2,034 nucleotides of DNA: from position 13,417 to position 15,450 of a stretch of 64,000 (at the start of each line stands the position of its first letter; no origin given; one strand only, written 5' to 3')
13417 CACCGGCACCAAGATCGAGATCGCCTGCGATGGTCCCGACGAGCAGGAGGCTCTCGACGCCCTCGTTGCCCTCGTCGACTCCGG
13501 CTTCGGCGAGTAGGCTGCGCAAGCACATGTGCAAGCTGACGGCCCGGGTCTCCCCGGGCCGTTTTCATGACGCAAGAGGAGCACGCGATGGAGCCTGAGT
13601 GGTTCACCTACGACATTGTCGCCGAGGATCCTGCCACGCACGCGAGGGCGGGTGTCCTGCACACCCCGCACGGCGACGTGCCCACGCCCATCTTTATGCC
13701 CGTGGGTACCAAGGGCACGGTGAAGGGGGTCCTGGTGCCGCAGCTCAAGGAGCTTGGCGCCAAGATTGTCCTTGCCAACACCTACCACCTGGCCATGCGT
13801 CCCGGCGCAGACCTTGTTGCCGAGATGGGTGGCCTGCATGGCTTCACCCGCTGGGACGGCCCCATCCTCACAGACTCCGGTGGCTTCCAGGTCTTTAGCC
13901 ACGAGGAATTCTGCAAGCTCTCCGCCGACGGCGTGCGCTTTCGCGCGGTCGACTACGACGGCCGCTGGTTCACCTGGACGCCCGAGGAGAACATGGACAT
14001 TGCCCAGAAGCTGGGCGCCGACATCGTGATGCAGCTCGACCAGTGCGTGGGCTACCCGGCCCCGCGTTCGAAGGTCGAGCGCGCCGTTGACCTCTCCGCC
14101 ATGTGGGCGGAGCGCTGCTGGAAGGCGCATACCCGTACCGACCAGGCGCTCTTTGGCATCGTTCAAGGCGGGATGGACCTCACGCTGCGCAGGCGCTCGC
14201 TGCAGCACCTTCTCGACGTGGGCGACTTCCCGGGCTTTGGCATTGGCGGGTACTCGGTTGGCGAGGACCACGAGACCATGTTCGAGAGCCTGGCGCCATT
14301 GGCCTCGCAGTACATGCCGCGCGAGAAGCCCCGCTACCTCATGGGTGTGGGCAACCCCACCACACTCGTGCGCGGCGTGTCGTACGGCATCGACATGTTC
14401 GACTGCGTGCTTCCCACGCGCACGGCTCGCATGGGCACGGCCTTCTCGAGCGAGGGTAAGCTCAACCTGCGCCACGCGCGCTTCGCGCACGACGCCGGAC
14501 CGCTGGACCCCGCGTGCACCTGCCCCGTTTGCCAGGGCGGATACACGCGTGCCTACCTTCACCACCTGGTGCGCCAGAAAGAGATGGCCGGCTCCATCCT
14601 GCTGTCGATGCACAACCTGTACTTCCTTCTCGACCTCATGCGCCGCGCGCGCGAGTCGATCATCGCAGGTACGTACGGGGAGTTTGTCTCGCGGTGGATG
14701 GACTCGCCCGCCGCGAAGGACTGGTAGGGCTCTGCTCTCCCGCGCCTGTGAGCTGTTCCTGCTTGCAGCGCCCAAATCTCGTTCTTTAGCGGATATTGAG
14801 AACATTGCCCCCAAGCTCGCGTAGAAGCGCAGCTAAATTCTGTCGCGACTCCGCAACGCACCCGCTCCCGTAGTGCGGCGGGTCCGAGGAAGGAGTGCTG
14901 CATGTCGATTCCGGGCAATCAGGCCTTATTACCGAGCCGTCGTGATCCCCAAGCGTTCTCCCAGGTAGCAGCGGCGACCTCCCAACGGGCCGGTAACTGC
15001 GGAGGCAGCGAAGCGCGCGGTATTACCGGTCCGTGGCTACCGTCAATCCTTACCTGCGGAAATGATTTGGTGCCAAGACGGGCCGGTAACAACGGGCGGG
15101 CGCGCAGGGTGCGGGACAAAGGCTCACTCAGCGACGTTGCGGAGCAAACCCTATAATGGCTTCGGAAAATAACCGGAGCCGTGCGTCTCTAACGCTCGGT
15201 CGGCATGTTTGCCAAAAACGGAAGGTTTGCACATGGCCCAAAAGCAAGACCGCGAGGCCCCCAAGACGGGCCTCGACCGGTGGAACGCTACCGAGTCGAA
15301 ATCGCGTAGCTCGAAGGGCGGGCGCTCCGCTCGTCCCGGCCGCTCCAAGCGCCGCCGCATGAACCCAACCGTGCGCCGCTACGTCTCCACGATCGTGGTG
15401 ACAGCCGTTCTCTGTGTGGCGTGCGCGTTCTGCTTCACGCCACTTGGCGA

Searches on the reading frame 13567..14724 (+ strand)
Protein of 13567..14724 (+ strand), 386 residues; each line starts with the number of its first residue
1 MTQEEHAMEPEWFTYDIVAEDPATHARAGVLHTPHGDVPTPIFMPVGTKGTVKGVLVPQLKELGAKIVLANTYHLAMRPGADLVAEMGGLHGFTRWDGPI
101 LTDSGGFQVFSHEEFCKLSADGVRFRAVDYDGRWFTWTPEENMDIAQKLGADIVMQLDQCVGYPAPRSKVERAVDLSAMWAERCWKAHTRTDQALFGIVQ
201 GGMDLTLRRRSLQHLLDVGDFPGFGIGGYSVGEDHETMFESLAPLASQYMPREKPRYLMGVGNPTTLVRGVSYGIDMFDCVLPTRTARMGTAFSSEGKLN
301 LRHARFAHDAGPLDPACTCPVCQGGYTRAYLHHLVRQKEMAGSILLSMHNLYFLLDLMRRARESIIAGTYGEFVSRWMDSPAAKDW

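Call 12: find_related_loci(query=window:13567-14724:+, collection=genome_contigs, flank=3000)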
Query window:13567-14724:+ (386 aa) in genome_contigs; peptide patterns used: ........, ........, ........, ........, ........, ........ (x = any residue, [..] = any of these).
599 stretches matched a pattern (row limit reached: there are more); 596 encode a relative of the query (tblastn E <= 1e-3); the best 80 are kept; 80 distinct loci.
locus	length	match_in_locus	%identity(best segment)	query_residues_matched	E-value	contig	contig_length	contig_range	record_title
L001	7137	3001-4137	97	8-386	0e+0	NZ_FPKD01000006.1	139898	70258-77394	Olsenella sp. kh2p3, whole genome shotgun sequence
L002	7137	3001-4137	94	8-386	0e+0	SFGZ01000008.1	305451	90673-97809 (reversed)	MAG: Coriobacteriaceae bacterium isolate W0P9.015 Contig56, whole genome shotgun sequence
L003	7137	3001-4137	94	8-386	0e+0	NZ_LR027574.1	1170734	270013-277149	Olsenella sp. Marseille-P4559, whole genome shotgun sequence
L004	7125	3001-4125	91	12-386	0e+0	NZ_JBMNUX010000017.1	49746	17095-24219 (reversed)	MAG: Tractidigestivibacter sp. isolate SBF912SR2HQ0081 scaffold_2767_c1, whole genome shotgun sequence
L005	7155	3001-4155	80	2-386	0e+0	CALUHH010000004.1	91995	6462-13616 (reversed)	MAG: uncultured Atopobiaceae bacterium isolate BRZ_NT__bin22 genome assembly, contig: BRZ_NT__NODE_485_length_91995_cov_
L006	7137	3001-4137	80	8-386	0e+0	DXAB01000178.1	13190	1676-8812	MAG TPA_asm: Candidatus Olsenella pullicola isolate ChiHecec1B25-7792 ChiHecec1B25__C323925_L13190_SAMN08009883, whole g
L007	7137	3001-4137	80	8-386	0e+0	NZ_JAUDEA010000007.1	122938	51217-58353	Thermophilibacter provencensis strain 153_Feed 153_Feed_scaffold_7, whole genome shotgun sequence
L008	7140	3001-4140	79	7-386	0e+0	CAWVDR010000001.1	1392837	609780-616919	MAG: uncultured Atopobiaceae bacterium isolate metabat2_6755_HET_CTRL_hicanu.547 MAG genome assembly, contig: tig0001378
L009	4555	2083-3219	79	8-386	0e+0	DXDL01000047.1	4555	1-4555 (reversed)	MAG TPA_asm: Candidatus Olsenella avicola isolate CHK1-7693 CHK1__C179448_L4555_SAMEA104467480, whole genome shotgun seq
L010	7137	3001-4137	80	8-386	0e+0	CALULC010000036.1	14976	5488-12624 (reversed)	MAG: uncultured Atopobiaceae bacterium isolate BRZ_SB__bin7 genome assembly, contig: BRZ_SB__NODE_6357_length_14976_cov_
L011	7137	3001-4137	78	8-386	0e+0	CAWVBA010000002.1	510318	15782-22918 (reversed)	MAG: uncultured Atopobiaceae bacterium isolate metabat2_pooled_hifiasm.797 MAG genome assembly, contig: s646.ctg000972l,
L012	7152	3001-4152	76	3-386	0e+0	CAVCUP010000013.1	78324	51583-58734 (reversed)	bacterium isolate G02607-L1_cleanbin_000010 genome assembly, contig: Spades_G02607-L1_contig_142, whole genome shotgun s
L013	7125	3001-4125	79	12-386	0e+0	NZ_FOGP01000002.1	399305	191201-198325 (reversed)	Parafannyhessea umbonata strain KHGC19, whole genome shotgun sequence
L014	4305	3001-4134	76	9-386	0e+0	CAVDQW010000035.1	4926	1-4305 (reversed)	bacterium isolate SRR8978442_cleanbin_000003 genome assembly, contig: Spades_SRR8978442_contig_1727, whole genome shotgu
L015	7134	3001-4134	77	9-386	0e+0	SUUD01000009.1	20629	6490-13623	MAG: Olsenella sp. isolate SIG37 NODE_1745_length_20629_cov_4.260461, whole genome shotgun sequence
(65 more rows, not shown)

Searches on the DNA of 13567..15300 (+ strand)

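Call 4: search_rna_families(source=window, start=14650, end=15300, threshold=evalue, max_evalue=10, show_alignments=3)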
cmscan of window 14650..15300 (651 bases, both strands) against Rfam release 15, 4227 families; matches with E-value up to 10: 1.
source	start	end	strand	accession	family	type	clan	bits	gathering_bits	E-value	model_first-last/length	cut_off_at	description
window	15143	15237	-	RF02966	DUF3268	Gene; sRNA;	-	16.7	65.3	1.3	1-121/121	no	DUF3268 RNA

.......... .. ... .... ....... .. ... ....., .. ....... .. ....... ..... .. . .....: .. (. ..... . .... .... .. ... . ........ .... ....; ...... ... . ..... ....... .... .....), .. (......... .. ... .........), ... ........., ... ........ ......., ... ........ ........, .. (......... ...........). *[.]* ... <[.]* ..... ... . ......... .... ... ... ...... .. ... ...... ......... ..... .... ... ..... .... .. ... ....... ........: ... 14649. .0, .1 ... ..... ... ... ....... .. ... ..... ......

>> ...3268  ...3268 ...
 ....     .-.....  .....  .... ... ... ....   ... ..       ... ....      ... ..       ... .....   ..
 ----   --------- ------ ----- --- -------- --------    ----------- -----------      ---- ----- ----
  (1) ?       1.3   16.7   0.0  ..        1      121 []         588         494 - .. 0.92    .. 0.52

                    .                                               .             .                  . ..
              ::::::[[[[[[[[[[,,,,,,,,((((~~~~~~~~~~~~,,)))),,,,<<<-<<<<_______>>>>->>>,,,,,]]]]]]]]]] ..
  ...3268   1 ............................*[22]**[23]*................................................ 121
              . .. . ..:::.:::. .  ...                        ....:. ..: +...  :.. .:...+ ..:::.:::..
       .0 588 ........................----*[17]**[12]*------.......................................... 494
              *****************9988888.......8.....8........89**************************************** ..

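Call 49: search_rna_families(sources=[L103, L119, L086, L186, L126, L167, L001], threshold=evalue, max_evalue=1)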
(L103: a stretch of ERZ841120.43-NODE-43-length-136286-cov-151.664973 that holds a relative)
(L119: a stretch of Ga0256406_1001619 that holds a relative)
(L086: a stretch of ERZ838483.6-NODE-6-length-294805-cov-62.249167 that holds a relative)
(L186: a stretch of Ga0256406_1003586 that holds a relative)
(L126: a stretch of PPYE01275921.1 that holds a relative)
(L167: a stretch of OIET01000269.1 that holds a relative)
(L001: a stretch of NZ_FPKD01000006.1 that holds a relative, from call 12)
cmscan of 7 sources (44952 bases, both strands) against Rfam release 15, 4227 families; matches with E-value up to 1: 2.
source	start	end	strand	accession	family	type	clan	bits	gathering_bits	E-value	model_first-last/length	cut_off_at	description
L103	5918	5969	+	RF03862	MIR5274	Gene; miRNA;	-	42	100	1e-05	1-95/95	no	MIR5274 microRNA precursor family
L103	5917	5968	-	RF03862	MIR5274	Gene; miRNA;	-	41.7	100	1.2e-05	1-95/95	no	MIR5274 microRNA precursor family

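Call 65: search_dna_similar(query=window:14917-15101:+, collection=plasmids, mode=distant, max_evalue=0.001)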
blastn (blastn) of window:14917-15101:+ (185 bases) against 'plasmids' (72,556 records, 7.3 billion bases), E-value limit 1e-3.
No match.
